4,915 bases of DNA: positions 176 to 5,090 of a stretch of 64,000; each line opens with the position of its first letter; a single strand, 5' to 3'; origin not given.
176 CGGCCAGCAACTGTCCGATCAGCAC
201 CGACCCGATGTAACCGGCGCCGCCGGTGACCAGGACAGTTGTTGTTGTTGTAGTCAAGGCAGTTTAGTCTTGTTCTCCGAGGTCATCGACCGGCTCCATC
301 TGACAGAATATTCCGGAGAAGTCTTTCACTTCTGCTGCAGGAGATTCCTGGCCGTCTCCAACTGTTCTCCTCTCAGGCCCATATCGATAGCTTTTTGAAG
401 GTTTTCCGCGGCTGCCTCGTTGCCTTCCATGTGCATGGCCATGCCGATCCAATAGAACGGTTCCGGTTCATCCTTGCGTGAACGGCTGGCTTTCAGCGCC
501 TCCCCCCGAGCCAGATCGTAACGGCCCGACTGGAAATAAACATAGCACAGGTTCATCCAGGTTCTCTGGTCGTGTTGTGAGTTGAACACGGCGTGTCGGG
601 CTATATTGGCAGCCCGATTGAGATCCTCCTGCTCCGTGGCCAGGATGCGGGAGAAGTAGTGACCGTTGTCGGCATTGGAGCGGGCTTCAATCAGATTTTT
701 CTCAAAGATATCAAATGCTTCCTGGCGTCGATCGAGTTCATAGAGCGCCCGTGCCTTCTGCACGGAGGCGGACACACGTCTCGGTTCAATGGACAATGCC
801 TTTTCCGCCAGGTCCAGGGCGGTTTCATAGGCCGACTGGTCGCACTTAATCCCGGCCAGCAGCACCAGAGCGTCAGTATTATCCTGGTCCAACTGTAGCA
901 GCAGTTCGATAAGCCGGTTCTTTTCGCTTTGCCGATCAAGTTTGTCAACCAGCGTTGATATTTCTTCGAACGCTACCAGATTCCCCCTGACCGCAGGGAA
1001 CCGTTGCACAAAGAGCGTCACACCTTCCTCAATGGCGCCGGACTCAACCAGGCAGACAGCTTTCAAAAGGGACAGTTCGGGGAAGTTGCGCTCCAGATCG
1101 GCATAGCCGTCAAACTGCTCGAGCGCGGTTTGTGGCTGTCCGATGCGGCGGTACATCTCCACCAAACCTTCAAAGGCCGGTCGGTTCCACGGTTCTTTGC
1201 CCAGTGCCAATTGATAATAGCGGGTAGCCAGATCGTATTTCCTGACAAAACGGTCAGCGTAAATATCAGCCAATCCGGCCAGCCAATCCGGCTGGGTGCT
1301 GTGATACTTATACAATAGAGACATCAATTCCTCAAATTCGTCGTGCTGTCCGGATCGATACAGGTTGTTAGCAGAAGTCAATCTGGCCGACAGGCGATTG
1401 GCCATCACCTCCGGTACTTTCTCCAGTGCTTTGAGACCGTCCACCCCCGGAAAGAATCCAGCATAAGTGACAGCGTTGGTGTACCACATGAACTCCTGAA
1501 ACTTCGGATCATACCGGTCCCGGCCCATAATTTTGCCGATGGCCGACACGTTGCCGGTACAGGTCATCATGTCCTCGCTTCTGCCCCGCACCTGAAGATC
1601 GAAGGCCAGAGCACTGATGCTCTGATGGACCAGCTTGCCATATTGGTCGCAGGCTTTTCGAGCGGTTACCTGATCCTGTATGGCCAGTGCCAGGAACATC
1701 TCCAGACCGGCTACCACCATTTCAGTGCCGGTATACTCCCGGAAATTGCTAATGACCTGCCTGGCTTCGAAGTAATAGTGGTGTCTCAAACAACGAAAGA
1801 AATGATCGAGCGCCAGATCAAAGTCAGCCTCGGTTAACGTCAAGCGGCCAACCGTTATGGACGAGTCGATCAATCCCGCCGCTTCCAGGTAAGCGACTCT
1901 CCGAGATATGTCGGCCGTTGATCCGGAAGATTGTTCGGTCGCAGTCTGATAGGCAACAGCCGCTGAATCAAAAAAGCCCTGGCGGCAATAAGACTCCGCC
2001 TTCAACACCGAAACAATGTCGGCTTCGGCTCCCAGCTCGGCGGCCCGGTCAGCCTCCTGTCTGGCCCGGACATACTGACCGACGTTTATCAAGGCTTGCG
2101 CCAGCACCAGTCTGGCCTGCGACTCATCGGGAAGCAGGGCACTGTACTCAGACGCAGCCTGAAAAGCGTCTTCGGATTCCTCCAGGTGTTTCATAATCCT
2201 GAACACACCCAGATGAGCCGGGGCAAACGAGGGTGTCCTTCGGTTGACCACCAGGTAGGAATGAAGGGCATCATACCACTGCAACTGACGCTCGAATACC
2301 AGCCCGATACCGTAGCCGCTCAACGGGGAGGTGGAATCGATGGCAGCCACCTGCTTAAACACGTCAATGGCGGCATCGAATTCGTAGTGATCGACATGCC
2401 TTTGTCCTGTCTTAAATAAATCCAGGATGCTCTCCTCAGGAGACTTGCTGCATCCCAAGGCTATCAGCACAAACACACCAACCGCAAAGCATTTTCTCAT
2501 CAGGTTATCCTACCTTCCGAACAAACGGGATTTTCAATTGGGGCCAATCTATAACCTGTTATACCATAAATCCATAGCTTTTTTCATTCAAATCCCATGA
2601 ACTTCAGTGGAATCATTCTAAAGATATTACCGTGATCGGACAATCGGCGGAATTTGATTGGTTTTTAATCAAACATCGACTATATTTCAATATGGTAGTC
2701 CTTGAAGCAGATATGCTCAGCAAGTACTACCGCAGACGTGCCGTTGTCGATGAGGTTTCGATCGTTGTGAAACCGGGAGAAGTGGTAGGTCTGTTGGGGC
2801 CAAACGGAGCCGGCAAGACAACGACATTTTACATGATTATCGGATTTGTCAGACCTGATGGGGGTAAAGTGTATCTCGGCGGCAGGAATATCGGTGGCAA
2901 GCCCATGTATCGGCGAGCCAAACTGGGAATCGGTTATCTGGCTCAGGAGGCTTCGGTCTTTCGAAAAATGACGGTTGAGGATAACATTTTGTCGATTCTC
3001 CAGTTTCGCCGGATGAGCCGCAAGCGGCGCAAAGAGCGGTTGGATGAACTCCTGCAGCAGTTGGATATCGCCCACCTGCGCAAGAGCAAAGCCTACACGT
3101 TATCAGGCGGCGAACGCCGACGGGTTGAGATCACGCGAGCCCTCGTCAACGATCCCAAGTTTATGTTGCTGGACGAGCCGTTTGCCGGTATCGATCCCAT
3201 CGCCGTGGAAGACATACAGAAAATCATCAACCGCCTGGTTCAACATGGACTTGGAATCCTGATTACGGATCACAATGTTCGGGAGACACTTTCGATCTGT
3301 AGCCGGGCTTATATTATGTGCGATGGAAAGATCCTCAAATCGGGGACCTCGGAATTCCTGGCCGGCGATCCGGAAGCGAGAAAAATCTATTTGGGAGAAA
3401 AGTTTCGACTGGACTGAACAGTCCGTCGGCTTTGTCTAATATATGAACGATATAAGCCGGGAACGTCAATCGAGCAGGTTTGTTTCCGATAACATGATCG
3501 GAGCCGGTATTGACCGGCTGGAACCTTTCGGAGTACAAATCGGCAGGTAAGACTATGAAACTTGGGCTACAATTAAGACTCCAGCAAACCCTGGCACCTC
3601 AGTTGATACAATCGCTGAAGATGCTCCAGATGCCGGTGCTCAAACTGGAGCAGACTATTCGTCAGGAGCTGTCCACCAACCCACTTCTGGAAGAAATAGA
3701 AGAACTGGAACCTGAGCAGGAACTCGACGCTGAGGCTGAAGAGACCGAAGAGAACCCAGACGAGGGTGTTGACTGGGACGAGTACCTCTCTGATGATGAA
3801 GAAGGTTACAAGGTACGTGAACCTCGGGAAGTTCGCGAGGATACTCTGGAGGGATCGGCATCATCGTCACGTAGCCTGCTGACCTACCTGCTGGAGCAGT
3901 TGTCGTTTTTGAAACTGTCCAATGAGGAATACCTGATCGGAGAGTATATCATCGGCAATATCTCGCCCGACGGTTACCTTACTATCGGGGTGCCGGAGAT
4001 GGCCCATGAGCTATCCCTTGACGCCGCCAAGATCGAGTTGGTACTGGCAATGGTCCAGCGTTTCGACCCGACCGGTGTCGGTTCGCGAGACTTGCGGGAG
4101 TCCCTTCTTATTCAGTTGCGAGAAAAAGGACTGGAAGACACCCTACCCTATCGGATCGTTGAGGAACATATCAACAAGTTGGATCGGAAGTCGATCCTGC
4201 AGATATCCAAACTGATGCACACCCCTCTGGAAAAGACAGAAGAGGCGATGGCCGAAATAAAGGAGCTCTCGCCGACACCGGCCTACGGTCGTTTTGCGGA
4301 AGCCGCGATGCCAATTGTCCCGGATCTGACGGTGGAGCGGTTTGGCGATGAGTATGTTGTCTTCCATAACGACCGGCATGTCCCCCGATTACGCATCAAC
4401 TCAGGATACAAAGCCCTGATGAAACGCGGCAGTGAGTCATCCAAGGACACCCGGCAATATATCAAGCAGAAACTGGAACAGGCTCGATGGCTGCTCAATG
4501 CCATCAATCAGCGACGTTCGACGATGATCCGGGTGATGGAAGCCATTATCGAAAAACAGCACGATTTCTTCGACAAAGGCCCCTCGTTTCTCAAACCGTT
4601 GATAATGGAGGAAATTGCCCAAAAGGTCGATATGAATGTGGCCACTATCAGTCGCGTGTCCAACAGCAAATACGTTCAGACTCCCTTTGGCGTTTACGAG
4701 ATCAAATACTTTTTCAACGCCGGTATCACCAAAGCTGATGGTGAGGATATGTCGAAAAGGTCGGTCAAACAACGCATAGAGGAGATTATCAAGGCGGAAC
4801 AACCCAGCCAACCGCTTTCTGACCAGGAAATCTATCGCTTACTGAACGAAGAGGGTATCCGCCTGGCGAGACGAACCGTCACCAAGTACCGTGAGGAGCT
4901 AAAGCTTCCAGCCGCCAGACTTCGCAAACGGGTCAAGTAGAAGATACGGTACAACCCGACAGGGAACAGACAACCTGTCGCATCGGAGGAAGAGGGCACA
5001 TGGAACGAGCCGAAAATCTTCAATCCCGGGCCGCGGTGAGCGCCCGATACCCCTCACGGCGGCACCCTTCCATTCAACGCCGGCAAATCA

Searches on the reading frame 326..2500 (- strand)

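Call 77: search_protein_families(library=pfam, proteins=[window:326-2500:-], max_evalue=0.00001)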
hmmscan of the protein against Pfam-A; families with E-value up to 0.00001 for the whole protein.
window:326-2500:- (724 aa): 9 families
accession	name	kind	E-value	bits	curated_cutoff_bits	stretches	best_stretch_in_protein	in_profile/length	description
PF14559.12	TPR_19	-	3.7e-18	66.1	25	0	555-595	4-44/68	Tetratricopeptide repeat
PF12895.13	ANAPC3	-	2.8e-14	53.6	27.2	1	530-601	11-81/82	Anaphase-promoting complex, cyclosome, subunit 3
PF13432.12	TPR_16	-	2.7e-10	40.9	32.7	0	623-672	9-57/65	Tetratricopeptide repeat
PF13414.12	TPR_11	-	1.9e-09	37.5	26.8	0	40-72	9-41/42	TPR repeat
PF23914.1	TPR_CcmH_CycH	-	2.6e-08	34.3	42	0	584-664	58-140/158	Cytochrome c-type biogenesis protein H TPR domain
PF07719.23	TPR_2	-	6.3e-08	32.6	27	0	647-671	3-27/34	Tetratricopeptide repeat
PF13428.12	TPR_14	-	1.4e-06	28.9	23.5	0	129-162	3-36/44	Tetratricopeptide repeat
PF13431.12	TPR_17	-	2.6e-06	27.7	24.4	0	122-148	8-34/34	Tetratricopeptide repeat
PF13424.12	TPR_12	-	3.8e-06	27.4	30.1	0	646-708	4-68/77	Tetratricopeptide repeat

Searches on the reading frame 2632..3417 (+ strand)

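Call 77: search_protein_families(library=pfam, proteins=[window:2632-3417:+], max_evalue=0.00001)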
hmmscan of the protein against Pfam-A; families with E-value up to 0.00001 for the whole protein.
window:2632-3417:+ (261 aa): 1 family
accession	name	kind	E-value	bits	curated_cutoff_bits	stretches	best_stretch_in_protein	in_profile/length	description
PF00005.33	ABC_tran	-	2e-35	122.8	25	1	40-185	2-137/137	ABC transporter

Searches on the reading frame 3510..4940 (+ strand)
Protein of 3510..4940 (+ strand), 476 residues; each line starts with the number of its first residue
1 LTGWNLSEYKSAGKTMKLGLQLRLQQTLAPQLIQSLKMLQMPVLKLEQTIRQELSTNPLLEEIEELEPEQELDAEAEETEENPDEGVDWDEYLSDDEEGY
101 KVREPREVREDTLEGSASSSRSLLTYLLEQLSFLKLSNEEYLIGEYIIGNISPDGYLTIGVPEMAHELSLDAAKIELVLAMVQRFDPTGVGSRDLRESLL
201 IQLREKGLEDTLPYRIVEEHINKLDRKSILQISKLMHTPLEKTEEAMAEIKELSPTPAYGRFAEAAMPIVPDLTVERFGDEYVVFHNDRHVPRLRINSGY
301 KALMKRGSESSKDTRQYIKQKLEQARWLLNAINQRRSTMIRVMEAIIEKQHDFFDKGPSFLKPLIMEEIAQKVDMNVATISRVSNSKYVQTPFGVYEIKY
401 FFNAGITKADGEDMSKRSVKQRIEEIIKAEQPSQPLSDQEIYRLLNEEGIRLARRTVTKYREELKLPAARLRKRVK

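Call 77: search_protein_families(library=pfam, proteins=[window:3510-4940:+], max_evalue=0.00001)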
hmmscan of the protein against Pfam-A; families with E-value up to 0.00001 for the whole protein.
window:3510-4940:+ (476 aa): 3 families
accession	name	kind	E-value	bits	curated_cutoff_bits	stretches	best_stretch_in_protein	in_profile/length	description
PF04552.19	Sigma54_DBD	-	5.4e-59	199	22.8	1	316-474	2-160/160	Sigma-54, DNA binding domain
PF04963.19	Sigma54_CBD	-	5.3e-49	166.9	22.9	1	114-300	3-185/185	Sigma-54 factor, core binding domain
PF00309.25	Sigma54_AID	-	4.3e-13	49.3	23.8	1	17-62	1-46/46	Sigma-54 factor, Activator interacting domain (AID)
